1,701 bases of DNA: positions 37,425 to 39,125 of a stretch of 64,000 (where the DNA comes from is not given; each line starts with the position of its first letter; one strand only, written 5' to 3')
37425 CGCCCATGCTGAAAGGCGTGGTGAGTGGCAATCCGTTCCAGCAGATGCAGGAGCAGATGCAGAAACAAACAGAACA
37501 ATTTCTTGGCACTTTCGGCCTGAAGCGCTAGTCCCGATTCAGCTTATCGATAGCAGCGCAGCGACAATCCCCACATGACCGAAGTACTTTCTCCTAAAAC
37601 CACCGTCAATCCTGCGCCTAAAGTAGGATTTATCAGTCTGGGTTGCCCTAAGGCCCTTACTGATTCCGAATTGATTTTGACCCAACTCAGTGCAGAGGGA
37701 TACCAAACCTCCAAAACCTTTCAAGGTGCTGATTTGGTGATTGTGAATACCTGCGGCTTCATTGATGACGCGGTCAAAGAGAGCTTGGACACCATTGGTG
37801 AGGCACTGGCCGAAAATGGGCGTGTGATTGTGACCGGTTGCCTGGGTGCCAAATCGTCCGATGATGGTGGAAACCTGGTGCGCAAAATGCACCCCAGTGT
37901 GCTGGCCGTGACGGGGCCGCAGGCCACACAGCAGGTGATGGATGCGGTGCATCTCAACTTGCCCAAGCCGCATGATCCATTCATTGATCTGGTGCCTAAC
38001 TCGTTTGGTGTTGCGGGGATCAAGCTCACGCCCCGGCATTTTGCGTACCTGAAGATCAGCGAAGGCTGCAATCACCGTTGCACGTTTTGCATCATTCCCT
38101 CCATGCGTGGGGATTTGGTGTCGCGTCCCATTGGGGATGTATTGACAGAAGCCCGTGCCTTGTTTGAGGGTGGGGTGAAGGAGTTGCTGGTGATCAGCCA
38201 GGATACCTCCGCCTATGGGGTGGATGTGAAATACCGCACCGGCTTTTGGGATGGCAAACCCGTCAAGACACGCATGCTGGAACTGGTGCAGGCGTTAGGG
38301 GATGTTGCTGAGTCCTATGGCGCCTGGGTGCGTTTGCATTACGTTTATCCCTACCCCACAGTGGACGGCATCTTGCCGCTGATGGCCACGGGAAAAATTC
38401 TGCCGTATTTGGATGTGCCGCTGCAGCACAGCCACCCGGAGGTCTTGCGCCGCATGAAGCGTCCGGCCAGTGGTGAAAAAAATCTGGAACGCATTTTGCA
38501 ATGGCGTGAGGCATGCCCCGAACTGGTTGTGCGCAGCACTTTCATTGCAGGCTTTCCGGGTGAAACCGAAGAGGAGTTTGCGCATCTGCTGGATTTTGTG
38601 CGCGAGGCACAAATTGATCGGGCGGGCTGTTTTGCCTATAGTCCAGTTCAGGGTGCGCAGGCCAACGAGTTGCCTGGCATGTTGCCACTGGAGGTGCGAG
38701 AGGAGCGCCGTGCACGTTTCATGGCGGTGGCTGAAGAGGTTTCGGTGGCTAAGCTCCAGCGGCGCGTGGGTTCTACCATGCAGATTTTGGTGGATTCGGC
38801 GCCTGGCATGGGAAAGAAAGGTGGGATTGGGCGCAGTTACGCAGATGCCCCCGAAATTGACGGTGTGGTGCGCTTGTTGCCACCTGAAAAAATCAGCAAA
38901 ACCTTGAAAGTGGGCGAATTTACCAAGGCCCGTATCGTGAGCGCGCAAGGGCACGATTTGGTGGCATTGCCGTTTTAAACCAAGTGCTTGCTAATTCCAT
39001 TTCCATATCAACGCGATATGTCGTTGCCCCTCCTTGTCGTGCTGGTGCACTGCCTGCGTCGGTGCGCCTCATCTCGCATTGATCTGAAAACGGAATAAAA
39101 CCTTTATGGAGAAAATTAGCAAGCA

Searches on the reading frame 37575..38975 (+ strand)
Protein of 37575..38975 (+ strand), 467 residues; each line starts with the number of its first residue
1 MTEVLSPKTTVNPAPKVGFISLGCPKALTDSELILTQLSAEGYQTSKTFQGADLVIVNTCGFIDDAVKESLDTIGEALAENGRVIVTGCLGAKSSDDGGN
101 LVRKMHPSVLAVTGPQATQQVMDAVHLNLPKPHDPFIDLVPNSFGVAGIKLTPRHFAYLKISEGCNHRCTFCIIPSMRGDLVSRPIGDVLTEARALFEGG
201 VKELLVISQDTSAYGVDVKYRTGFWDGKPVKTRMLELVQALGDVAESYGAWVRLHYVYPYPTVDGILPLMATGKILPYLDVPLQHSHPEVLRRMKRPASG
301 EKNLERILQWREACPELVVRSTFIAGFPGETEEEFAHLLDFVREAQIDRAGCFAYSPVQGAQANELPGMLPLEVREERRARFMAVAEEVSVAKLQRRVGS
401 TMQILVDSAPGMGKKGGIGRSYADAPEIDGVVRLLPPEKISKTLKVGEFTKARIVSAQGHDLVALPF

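Call 20: search_protein_families(library=pfam, proteins=[window:37575-38975:+])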
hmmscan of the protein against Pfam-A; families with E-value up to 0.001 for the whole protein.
window:37575-38975:+ (467 aa): 3 families
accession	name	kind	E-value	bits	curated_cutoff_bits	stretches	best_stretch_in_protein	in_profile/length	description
PF04055.27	Radical_SAM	-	2.6e-22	80.2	29.5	1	160-342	2-166/166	Radical SAM superfamily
PF00919.26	UPF0004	-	1.2e-18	67.3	27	1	16-96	1-84/98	Uncharacterized protein family UPF0004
PF18693.7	TRAM_2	-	4.8e-15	55.9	27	1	398-464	1-60/63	TRAM domain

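Call 44: find_homologous_proteins(query=window:37575-38975:+, max_evalue=1e-100)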
Query window:37575-38975:+ (467 aa): 8000 proteins with E <= 1e-100 among 8000 candidates; the best 120 are listed.
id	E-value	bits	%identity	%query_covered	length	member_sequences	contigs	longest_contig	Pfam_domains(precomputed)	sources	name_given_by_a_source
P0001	0.0e+0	1042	98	100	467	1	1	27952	PF04055.28,PF00919.27,PF18693.8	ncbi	-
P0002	0.0e+0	1042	98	100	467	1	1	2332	PF04055.28,PF00919.27,PF18693.8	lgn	-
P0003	0.0e+0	1041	98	100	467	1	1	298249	PF04055.28,PF00919.27,PF18693.8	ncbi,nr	ncbi:MAG: 30S ribosomal protein S12 methylthiotransferase RimO [Rhodoferax sp.]|nr:30S ribosomal pro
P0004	0.0e+0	1039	97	100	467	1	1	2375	PF04055.28,PF00919.27,PF18693.8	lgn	-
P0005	1.8e-288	975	90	100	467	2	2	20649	PF04055.28,PF00919.27,PF18693.8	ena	-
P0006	3.7e-288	974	89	100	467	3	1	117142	PF04055.28,PF00919.27,PF18693.8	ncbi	-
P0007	3.1e-286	967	89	100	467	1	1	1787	PF04055.28,PF00919.27,PF18693.8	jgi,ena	jgi:ribosomal protein S12 methylthiotransferase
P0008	3.5e-285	964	90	98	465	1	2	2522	PF04055.28,PF00919.27,PF18693.8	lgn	-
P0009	7.8e-285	963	89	100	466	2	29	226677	PF04055.28,PF00919.27,PF18693.8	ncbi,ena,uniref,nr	ncbi:30S ribosomal protein S12 methylthiotransferase RimO [uncultured Rhodoferax sp.]|uniref:30S rib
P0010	2.1e-284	961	89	100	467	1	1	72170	PF04055.28,PF00919.27,PF18693.8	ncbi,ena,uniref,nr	ncbi:30S ribosomal protein S12 methylthiotransferase RimO [Rhodoferax sp. OV413]|uniref:30S ribosoma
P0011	3.8e-284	960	90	97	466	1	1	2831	PF04055.28,PF00919.27,PF18693.8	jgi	jgi:ribosomal protein S12 methylthiotransferase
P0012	5.9e-284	960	88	100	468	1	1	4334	PF04055.28,PF00919.27,PF18693.8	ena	-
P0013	8.1e-284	959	88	100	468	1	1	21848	PF04055.28,PF00919.27,PF18693.8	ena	-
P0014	9.4e-284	959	89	100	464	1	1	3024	PF04055.28,PF00919.27,PF18693.8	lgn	-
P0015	2.0e-283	958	88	100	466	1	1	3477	PF04055.28,PF00919.27,PF18693.8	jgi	jgi:ribosomal protein S12 methylthiotransferase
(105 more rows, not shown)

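Call 45: find_encoding_contigs(protein=P0003, flank=1500, max_places=4)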
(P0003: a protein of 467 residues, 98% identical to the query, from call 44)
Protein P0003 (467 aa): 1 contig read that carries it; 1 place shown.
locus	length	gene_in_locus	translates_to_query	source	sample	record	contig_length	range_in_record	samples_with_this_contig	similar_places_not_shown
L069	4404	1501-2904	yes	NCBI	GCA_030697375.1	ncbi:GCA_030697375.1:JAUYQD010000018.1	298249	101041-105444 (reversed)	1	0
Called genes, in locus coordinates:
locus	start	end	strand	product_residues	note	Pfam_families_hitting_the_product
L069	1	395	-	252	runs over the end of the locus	PF00106:adh_short, PF08659:KR (weak), PF13561:adh_short_C2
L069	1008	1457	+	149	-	PF07879:PHB_acc_N, PF05233:PHB_acc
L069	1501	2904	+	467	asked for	PF00919:UPF0004, PF04055:Radical_SAM, PF18693:TRAM_2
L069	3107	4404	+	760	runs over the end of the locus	PF08206:OB_RNB, PF17876:CSD2, PF00773:RNB, PF00575:S1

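Call 46: find_encoding_contigs(protein=P0001, flank=1500, max_places=4)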
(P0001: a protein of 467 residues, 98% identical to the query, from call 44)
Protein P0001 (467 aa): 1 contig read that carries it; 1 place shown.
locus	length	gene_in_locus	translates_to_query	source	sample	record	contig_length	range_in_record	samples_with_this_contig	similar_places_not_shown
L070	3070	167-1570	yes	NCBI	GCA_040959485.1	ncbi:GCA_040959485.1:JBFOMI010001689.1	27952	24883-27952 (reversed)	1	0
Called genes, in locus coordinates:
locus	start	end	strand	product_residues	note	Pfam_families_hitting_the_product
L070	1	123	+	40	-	?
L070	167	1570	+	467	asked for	PF00919:UPF0004, PF04055:Radical_SAM, PF18693:TRAM_2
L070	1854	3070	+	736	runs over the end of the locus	PF08206:OB_RNB, PF17876:CSD2, PF00773:RNB, PF00575:S1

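Call 47: find_encoding_contigs(protein=P0006, flank=1500, max_places=4)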
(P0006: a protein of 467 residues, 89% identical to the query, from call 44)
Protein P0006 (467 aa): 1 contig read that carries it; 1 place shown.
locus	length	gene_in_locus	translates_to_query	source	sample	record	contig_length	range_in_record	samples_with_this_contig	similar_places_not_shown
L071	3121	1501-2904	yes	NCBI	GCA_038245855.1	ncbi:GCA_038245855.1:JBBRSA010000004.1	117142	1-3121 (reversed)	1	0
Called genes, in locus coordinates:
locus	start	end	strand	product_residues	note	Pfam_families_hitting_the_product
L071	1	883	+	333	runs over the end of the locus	PF08331:QueG_DUF1730, PF25160:LdpA_Fe-S-bd (faint), PF12838:Fer4_7 (weak), PF13484:Fer4_16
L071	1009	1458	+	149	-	PF07879:PHB_acc_N, PF05233:PHB_acc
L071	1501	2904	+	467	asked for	PF00919:UPF0004, PF04055:Radical_SAM, PF18693:TRAM_2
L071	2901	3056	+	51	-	-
